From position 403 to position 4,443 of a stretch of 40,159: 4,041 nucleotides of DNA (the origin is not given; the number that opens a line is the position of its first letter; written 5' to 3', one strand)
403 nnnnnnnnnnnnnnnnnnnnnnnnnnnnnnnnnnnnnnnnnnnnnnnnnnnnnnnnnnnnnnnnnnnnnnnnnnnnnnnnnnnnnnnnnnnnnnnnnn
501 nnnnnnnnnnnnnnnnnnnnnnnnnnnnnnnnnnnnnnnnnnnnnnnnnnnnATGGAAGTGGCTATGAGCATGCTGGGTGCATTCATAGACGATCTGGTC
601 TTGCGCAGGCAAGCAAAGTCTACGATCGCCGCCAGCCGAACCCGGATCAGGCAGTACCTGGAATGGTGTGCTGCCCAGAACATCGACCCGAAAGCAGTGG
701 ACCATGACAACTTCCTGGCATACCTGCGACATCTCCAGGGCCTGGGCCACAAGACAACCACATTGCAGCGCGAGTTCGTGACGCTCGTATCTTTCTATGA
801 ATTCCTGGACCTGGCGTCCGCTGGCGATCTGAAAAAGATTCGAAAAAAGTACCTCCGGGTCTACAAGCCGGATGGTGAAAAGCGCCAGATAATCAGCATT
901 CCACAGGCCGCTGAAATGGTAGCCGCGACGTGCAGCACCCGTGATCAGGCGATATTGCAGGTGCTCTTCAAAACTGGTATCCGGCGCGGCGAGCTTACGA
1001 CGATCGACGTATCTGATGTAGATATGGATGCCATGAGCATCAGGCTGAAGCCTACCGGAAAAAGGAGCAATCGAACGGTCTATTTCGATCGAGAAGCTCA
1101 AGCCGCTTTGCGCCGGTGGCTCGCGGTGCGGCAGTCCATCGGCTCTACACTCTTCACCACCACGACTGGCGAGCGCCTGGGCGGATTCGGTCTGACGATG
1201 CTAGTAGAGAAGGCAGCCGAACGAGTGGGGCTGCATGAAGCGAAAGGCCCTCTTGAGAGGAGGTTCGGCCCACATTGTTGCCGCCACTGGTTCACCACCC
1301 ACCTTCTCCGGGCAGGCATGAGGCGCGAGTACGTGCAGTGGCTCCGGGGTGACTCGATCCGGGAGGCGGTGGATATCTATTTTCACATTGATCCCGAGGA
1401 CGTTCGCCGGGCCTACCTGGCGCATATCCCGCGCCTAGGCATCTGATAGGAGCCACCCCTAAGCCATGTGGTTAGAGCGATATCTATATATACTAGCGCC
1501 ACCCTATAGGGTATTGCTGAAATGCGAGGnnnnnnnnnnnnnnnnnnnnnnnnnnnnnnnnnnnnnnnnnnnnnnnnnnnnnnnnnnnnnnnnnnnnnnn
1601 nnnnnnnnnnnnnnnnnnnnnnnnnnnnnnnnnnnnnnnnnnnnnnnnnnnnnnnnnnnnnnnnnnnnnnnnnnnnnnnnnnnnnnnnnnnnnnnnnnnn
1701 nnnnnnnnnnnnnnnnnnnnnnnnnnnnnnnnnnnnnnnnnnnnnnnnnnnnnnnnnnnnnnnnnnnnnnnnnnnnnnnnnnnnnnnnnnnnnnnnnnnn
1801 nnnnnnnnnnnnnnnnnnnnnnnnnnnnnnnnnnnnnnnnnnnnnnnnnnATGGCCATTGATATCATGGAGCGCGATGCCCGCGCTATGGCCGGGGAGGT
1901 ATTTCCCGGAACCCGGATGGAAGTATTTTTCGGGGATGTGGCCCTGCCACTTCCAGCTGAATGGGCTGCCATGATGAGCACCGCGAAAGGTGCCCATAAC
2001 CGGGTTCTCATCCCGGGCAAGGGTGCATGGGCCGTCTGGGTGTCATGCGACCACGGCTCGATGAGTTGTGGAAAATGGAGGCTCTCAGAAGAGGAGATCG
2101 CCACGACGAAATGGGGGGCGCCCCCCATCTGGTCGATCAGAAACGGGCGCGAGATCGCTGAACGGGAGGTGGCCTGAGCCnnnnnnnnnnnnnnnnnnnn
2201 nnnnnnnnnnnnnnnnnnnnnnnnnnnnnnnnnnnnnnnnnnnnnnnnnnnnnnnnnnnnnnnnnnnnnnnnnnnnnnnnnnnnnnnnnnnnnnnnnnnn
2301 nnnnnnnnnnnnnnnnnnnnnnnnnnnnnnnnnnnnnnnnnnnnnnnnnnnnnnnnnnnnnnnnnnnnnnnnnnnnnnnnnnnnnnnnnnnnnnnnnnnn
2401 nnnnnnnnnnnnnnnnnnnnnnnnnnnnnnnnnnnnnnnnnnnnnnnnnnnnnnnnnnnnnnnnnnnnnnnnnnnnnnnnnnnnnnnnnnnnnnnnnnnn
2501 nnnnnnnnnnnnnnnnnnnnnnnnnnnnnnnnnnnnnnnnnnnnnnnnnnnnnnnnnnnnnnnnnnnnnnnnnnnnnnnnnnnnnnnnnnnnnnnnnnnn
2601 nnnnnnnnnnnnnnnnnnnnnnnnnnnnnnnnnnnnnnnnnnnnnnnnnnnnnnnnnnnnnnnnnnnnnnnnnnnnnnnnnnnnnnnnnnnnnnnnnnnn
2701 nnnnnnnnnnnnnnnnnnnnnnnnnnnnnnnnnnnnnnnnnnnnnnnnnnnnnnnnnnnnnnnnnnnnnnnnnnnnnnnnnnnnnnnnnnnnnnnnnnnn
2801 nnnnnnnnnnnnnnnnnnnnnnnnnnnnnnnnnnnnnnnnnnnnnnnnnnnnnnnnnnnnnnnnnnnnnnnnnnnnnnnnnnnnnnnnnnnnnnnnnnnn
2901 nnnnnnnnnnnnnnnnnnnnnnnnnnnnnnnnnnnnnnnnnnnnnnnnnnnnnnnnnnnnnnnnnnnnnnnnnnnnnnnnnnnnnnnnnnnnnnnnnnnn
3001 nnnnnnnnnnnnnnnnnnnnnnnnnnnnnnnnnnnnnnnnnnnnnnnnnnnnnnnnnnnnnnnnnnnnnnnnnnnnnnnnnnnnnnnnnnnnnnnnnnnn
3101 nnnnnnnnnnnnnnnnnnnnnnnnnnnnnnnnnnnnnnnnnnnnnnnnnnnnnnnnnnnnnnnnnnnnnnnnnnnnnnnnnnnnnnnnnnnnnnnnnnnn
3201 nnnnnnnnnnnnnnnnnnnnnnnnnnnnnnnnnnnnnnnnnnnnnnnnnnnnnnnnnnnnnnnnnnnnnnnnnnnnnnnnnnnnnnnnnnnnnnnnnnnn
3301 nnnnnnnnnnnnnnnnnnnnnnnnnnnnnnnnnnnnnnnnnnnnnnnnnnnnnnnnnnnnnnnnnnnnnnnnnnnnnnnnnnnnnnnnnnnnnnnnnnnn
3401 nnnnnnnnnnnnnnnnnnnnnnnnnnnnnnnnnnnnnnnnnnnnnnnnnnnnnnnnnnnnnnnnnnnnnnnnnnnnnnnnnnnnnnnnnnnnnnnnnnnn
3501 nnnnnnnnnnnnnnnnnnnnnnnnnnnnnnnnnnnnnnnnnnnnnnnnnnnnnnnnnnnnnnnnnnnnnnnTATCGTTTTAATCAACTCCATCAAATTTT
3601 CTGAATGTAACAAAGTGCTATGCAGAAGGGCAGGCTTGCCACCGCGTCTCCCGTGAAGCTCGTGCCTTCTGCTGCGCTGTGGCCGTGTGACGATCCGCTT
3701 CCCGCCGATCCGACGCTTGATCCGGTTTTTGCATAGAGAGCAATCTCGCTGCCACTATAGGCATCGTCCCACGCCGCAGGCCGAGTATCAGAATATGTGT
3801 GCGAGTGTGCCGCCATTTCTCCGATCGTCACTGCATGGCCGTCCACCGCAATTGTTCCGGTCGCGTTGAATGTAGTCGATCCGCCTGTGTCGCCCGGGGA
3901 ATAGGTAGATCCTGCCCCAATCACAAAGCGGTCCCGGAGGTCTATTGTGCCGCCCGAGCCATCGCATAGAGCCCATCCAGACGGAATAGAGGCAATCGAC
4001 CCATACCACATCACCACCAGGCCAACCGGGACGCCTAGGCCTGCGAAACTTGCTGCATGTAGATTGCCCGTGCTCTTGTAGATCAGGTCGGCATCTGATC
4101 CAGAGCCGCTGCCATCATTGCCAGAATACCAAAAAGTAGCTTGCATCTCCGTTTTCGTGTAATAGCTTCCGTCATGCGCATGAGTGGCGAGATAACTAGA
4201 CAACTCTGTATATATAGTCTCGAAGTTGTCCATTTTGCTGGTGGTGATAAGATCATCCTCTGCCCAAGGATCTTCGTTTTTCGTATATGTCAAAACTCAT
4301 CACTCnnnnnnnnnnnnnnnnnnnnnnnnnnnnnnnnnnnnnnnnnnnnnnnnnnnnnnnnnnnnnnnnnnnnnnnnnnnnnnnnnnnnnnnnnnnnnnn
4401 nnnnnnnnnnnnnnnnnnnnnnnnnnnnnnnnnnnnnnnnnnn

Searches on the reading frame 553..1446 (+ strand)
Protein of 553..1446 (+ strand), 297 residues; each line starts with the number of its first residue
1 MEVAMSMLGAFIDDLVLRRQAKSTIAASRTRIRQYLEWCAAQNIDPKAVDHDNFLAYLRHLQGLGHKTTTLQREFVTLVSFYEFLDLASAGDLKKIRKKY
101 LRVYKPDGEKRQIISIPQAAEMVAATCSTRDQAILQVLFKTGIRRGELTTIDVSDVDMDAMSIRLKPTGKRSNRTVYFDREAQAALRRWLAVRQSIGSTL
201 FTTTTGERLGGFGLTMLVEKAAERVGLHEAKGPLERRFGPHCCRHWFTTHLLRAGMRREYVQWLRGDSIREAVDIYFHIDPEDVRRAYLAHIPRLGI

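Call 47: search_protein_families(library=pfam, proteins=[window:553-1446:+], max_evalue=0.001)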
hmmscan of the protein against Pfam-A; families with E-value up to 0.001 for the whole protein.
window:553-1446:+ (297 aa): 3 families
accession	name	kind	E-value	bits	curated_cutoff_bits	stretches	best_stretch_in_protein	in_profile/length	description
PF00589.27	Phage_integrase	-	7.9e-22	78.3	27.1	1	117-281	12-170/172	Phage integrase family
PF02899.23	Phage_int_SAM_1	-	2.5e-07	31.3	22.3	1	10-85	3-79/83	Phage integrase, N-terminal SAM-like domain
PF13495.12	Phage_int_SAM_4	-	0.00011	23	27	1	9-83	3-76/85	Phage integrase, N-terminal SAM-like domain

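Call 69: find_homologous_proteins(query=window:553-1446:+, max_evalue=1e-20)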
Query window:553-1446:+ (297 aa): 1966 proteins with E <= 1e-20 among 5204 candidates; the best 120 are listed.
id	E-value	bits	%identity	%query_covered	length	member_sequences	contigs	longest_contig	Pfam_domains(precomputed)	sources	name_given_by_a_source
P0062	6.7e-196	667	100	100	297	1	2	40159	PF00589.28,PF02899.24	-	-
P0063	3.2e-161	554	83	100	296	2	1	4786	PF13495.13,PF00589.28,PF02899.24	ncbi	-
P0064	1.7e-158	545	82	99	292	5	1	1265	PF13495.13,PF00589.28,PF02899.24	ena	-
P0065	3.4e-110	386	58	98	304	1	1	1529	PF13495.13,PF00589.28,PF02899.24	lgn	-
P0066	1.1e-107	378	59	100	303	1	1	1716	PF13495.13,PF00589.28,PF02899.24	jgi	jgi:integrase/recombinase XerD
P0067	5.2e-107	376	58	98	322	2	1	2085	PF00589.28,PF02899.24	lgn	-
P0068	6.6e-107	375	57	100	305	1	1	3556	PF00589.28,PF02899.24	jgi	jgi:integrase/recombinase XerD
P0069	7.3e-107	375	58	98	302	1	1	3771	PF13495.13,PF00589.28,PF02899.24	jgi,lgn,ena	-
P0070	2.7e-105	370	60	98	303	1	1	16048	PF13495.13,PF00589.28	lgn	-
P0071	6.3e-105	369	60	97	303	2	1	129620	PF00589.28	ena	-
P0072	1.1e-104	368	58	98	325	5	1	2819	PF00589.28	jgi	jgi:integrase/recombinase XerD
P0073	1.7e-104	367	59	98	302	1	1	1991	PF13495.13,PF00589.28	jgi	jgi:integrase/recombinase XerD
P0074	2.3e-104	367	58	99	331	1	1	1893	PF13495.13,PF00589.28,PF02899.24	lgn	-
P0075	3.4e-104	366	55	98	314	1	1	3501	PF13495.13,PF00589.28,PF02899.24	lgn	-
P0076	4.6e-104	366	57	98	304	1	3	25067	PF13495.13,PF00589.28,PF02899.24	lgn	-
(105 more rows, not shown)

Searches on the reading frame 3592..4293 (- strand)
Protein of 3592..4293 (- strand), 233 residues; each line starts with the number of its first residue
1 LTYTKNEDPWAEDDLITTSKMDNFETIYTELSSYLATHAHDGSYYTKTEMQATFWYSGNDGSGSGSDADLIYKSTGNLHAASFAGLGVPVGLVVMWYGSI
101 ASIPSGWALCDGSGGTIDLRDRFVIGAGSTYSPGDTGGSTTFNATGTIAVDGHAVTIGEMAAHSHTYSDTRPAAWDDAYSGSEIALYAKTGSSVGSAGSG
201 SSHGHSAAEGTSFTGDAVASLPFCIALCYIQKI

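Call 47: search_protein_families(library=pfam, proteins=[window:3592-4293:-], max_evalue=0.001)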
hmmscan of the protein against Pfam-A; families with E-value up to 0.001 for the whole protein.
window:3592-4293:- (233 aa): 1 family
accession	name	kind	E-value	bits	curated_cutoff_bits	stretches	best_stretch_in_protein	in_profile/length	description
PF07484.17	Collar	-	2.6e-05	24.5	24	1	91-143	1-48/57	Phage Tail Collar Domain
